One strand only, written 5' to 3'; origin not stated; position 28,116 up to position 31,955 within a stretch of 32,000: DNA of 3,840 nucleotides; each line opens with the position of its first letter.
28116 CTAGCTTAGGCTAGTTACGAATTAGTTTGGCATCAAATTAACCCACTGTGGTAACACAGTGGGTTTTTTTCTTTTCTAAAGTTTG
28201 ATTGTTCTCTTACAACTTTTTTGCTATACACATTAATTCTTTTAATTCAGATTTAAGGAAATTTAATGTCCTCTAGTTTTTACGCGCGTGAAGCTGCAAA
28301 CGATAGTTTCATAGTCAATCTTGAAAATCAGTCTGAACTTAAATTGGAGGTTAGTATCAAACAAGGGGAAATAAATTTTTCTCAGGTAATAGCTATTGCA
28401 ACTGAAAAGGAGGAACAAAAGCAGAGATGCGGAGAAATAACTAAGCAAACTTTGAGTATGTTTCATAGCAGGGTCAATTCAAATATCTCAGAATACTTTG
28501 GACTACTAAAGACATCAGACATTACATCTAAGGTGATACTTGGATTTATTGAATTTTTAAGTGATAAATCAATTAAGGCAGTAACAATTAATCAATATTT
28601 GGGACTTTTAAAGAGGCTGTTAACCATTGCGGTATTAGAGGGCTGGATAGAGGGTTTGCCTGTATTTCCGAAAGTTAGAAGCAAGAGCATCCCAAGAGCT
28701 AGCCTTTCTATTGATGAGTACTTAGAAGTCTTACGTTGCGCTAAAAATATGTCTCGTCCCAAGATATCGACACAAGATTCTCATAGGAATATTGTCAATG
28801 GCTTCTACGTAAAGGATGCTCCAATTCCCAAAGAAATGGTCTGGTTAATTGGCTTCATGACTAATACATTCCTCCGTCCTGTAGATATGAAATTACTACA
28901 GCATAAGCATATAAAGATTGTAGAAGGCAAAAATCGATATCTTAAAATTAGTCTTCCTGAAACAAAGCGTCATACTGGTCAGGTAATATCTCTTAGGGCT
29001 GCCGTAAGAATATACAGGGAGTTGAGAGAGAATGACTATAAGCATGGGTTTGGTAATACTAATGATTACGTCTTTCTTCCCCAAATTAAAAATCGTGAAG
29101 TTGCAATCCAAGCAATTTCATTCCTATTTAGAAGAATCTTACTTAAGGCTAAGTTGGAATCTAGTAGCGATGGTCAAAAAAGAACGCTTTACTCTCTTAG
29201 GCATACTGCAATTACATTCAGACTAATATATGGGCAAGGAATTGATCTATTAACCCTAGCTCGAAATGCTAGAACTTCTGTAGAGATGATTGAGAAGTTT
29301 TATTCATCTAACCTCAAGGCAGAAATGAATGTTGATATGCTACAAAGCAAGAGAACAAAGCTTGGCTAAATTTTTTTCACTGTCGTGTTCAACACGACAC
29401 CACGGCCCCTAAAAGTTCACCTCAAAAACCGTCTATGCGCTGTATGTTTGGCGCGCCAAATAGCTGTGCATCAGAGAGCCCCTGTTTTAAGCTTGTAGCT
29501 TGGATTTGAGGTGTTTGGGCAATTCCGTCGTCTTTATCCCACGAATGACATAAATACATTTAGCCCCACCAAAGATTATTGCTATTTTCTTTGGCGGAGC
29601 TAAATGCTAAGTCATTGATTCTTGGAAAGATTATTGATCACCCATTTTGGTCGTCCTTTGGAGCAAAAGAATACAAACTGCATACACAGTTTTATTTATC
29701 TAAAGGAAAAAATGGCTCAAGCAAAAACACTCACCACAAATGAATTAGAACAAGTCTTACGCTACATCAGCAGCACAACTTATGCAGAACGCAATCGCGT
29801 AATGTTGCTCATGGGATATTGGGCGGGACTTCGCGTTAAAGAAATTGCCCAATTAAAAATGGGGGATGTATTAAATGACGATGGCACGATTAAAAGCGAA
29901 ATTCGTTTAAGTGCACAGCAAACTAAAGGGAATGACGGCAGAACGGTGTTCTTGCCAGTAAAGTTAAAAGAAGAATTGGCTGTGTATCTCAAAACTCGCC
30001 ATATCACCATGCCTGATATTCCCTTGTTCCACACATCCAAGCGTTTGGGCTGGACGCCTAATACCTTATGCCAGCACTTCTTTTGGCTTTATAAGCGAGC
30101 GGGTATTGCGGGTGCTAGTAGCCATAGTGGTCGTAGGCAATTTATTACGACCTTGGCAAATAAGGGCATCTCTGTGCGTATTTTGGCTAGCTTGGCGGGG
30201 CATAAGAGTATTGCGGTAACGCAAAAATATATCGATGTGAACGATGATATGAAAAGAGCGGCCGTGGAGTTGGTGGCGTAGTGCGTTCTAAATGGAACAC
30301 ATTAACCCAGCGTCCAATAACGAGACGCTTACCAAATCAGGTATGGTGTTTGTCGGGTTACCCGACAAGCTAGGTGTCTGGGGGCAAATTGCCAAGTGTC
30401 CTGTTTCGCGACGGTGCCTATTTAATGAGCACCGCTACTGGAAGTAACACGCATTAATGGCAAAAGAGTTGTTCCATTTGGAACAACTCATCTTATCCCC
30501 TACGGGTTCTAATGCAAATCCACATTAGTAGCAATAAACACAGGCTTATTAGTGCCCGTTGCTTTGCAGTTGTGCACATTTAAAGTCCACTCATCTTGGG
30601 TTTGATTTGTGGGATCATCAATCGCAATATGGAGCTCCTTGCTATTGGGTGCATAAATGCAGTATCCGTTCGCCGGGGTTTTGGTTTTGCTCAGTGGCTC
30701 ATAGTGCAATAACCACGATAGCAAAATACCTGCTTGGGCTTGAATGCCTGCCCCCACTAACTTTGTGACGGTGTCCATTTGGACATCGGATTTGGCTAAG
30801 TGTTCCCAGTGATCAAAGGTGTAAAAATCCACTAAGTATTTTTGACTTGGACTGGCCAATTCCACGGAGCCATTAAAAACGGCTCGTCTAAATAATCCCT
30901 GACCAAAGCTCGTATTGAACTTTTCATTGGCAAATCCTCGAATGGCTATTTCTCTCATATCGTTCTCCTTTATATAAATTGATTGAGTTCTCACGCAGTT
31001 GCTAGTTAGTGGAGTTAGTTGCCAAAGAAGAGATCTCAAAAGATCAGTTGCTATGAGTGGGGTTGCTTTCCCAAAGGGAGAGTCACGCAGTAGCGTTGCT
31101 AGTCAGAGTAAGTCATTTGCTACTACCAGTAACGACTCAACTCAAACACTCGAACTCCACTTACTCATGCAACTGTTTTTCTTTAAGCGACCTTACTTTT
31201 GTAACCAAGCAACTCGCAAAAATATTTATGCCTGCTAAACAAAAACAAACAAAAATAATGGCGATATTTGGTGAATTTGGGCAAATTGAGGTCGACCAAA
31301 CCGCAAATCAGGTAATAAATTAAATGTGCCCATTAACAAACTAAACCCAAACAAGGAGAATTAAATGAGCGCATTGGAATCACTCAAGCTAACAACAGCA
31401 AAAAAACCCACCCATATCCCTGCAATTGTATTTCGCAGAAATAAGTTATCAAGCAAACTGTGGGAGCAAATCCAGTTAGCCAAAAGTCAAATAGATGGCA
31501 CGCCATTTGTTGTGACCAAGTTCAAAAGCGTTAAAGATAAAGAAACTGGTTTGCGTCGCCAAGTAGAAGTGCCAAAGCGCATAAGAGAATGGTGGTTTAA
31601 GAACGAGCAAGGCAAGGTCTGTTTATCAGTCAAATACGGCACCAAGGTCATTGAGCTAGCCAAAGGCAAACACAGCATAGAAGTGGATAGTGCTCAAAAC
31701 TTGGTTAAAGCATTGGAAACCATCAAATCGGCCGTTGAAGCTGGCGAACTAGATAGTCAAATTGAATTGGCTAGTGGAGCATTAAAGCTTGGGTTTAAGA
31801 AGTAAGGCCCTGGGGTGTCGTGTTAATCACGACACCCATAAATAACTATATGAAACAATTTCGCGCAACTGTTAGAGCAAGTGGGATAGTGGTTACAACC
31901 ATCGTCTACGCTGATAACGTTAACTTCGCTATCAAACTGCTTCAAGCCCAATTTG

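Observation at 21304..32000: Two related islands flank porin 2 in mirror orientation, with both integrases abutting the porin and reading outward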

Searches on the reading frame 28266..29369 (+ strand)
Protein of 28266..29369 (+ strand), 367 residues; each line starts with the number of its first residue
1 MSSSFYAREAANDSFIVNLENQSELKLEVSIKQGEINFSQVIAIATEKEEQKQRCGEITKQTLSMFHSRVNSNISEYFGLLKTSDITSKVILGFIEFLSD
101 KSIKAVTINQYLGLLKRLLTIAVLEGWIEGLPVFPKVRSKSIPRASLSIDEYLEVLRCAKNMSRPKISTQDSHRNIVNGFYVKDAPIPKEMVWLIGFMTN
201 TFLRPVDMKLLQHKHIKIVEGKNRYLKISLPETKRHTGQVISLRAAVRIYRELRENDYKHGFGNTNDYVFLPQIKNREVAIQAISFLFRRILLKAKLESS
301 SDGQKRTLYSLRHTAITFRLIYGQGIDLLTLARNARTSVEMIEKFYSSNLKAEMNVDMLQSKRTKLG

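Call 5: search_protein_families(library=pfam, max_evalue=0.01, proteins=[window:28266-29369:+])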
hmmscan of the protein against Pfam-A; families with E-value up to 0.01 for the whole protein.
window:28266-29369:+ (367 aa): 1 family
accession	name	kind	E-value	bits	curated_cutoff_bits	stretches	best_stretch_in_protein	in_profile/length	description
PF13102.12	Phage_int_SAM_5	-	7e-08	33.2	22.3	1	48-129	12-89/98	Phage integrase SAM-like domain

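Call 6: search_protein_families(library=ncbifam, max_evalue=0.01, proteins=[window:28266-29369:+])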
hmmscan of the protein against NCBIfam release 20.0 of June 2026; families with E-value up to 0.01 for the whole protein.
window:28266-29369:+ (367 aa): 0 families

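Call 12: search_protein_families(library=phrogs, max_evalue=0.01, proteins=[window:28266-29369:+])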
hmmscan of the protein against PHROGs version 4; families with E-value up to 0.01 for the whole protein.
window:28266-29369:+ (367 aa): 1 family
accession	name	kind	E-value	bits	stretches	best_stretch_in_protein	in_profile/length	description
phrog_1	-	integration and excision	1.7e-21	78.1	1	7-333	148-418/611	integrase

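Call 13: search_protein_families(library=padloc, max_evalue=0.01, proteins=[window:28266-29369:+])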
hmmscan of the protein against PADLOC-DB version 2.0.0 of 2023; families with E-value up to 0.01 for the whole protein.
window:28266-29369:+ (367 aa): 0 families

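Call 35: find_encoding_contigs(protein=window:28266-29369:+, flank=10000, max_places=10)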
Protein window:28266-29369:+ (367 aa): 6 contigs read that carry it; 1 place shown.
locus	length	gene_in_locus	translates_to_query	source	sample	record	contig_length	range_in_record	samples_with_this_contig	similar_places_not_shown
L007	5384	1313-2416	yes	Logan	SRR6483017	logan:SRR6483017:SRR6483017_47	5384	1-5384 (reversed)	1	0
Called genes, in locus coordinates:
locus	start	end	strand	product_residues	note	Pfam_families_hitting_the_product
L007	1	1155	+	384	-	?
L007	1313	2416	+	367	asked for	PF13102:Phage_int_SAM_5 (weak)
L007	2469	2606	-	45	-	-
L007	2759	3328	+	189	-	PF00589:Phage_integrase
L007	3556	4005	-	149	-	-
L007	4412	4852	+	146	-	PF20346:DUF6641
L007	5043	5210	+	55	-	-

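Call 36: find_homologous_proteins(query=window:28266-29369:+, max_evalue=1e-20)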
Query window:28266-29369:+ (367 aa): 2937 proteins with E <= 1e-20 among 5170 candidates; the best 120 are listed.
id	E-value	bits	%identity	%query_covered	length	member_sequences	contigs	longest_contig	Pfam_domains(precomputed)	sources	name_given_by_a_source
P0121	3.5e-229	777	98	100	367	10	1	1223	PF13102.13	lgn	-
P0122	1.9e-155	535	68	99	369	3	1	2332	PF13102.13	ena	-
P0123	2.5e-150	518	68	98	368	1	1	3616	PF13102.13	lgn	-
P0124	4.9e-147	507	67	98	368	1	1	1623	PF13102.13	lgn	-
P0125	1.3e-145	503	66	99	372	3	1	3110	-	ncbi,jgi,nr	ncbi:MAG: hypothetical protein HQ456_04375 [Polynucleobacter sp.]|nr:hypothetical protein [Polynucle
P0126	1.3e-145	503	67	99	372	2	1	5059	-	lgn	-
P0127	4.5e-145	501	67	97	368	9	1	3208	PF14659.13,PF13102.13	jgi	jgi:Phage integrase SAM-like domain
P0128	7.1e-145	500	66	99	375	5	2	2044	-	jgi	jgi:integrase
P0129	1.5e-142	493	67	97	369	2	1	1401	PF13102.13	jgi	jgi:hypothetical protein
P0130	2.1e-140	486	66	97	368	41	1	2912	-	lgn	-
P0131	3.8e-131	455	61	97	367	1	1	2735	PF13102.13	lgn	-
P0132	9.2e-130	451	61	98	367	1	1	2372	PF13102.13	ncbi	-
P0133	3.2e-129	449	70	83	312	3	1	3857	-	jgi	jgi:integrase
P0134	1.6e-128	447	60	98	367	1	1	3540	PF13102.13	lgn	-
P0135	1.3e-124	434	60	98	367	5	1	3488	PF13102.13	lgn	-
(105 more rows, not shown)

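Call 37: find_encoding_contigs(protein=P0126, flank=10000, max_places=3)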
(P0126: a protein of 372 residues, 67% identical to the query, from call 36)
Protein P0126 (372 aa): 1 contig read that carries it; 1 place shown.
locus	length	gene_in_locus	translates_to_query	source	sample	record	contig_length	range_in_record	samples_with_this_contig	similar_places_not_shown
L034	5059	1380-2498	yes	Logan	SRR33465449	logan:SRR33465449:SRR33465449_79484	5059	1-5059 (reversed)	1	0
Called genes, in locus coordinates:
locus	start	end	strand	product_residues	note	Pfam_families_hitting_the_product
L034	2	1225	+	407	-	?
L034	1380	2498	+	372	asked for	-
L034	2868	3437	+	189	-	PF00589:Phage_integrase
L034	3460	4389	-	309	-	-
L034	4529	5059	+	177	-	?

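Call 38: find_encoding_contigs(protein=P0123, flank=10000, max_places=3)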
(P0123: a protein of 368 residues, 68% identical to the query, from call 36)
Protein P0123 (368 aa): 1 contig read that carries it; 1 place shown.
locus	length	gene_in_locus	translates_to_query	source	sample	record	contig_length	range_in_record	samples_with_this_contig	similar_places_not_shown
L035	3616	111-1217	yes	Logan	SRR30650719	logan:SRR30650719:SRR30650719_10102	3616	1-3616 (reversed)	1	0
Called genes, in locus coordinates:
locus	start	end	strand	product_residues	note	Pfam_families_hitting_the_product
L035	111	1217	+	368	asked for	PF13102:Phage_int_SAM_5 (faint)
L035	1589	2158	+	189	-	PF00589:Phage_integrase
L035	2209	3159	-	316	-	-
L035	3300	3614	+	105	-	?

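Call 55: find_related_loci(query=A2, collection=metagenome_contigs, flank=8000)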
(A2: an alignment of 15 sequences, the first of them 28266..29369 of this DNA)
Query A2 (367 aa) in metagenome_contigs; peptide patterns used: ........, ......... (x = any residue, [..] = any of these).
599 stretches matched a pattern (row limit reached: there are more); 564 encode a relative of the query (tblastn E <= 1e-3); the best 80 are kept; 79 distinct loci.
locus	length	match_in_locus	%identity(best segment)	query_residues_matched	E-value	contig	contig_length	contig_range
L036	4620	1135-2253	51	10-367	8e-123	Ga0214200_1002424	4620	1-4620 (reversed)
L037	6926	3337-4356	49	31-363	3e-104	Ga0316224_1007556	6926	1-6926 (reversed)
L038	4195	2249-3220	47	41-363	3e-100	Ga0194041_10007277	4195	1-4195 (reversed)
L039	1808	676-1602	50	56-363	1e-105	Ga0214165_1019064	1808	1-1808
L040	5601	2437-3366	51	57-365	7e-99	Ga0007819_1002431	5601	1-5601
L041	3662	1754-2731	47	39-363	3e-99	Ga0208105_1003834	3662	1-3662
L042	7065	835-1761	49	56-363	1e-97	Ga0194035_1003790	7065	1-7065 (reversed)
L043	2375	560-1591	46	25-363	5e-101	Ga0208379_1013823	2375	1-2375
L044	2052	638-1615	47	39-363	8e-102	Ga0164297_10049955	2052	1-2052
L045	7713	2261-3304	46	19-365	2e-95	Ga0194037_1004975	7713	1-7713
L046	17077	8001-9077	45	10-364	2e-95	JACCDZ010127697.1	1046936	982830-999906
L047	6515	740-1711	46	41-363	3e-95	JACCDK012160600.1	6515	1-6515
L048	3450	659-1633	45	40-363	5e-96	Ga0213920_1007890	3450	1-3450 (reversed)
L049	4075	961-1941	45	38-363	3e-94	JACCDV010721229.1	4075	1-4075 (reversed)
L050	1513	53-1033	45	38-363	4e-100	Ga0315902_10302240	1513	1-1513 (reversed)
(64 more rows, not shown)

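Call 84: find_related_loci(query=A2, collection=viral_contigs, flank=10000)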
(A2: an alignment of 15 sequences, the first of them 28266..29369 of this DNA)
Query A2 (367 aa) in viral_contigs; peptide patterns used: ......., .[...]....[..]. (x = any residue, [..] = any of these).
31 stretches matched a pattern; 11 encode a relative of the query (tblastn E <= 1e-3); 11 distinct loci.
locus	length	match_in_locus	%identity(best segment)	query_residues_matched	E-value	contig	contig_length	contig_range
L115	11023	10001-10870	28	56-363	6e-25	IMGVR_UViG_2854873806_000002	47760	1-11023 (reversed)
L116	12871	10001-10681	32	115-365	4e-21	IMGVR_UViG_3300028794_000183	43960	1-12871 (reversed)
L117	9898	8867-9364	34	197-351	7e-17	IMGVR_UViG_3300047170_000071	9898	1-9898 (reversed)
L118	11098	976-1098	49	305-347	5e-5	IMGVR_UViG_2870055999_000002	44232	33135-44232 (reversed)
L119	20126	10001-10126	50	305-347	4e-5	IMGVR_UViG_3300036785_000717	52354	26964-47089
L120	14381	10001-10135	46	307-352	1e-4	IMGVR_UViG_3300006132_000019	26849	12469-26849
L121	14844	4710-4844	46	307-352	1e-4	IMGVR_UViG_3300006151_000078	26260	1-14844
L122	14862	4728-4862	46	307-352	1e-4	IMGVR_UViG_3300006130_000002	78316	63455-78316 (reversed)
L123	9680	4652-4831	39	307-367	1e-4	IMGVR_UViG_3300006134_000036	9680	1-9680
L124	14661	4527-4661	46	307-352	1e-4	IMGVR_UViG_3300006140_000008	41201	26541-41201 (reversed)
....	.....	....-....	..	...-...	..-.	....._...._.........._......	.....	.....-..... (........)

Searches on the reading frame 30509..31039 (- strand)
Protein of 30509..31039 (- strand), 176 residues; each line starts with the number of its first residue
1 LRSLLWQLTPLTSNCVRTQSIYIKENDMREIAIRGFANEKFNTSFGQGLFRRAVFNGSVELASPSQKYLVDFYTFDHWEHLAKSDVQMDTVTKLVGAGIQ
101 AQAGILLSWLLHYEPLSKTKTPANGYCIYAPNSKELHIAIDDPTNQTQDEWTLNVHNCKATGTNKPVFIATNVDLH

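Call 6: search_protein_families(library=ncbifam, max_evalue=0.01, proteins=[window:30509-31039:-])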
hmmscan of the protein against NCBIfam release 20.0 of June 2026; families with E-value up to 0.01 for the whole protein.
window:30509-31039:- (176 aa): 0 families

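Call 12: search_protein_families(library=phrogs, max_evalue=0.01, proteins=[window:30509-31039:-])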
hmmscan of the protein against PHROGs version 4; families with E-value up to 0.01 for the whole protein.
window:30509-31039:- (176 aa): 0 families

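Call 13: search_protein_families(library=padloc, max_evalue=0.01, proteins=[window:30509-31039:-])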
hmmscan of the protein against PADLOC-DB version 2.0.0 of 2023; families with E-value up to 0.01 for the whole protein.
window:30509-31039:- (176 aa): 0 families

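Call 82: search_protein_families(library=pfam, max_evalue=0.01, proteins=[window:30509-31039:-])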
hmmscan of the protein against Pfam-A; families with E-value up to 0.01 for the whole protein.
window:30509-31039:- (176 aa): 0 families

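Call 89: search_protein_families(library=pfam, max_evalue=5, proteins=[window:30509-31039:-])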
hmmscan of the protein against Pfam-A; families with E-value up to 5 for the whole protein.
window:30509-31039:- (176 aa): 0 families

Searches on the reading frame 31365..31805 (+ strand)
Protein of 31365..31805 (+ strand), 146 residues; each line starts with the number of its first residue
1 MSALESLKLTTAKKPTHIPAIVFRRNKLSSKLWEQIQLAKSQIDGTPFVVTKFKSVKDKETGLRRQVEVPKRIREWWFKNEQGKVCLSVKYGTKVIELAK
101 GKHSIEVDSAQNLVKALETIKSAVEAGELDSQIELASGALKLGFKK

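Call 21: find_encoding_contigs(protein=window:31365-31805:+, flank=10000, max_places=4)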
Protein window:31365-31805:+ (146 aa): 6 contigs read that carry it; 1 place shown.
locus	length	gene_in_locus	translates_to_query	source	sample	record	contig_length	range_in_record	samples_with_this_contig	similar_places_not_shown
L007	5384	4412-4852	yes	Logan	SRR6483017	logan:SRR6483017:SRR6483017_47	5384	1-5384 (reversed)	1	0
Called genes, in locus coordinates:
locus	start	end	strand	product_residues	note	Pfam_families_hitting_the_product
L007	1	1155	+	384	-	?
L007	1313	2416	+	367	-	PF13102:Phage_int_SAM_5 (weak)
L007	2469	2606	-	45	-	-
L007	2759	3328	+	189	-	PF00589:Phage_integrase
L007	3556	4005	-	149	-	-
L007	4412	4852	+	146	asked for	PF20346:DUF6641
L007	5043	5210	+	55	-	-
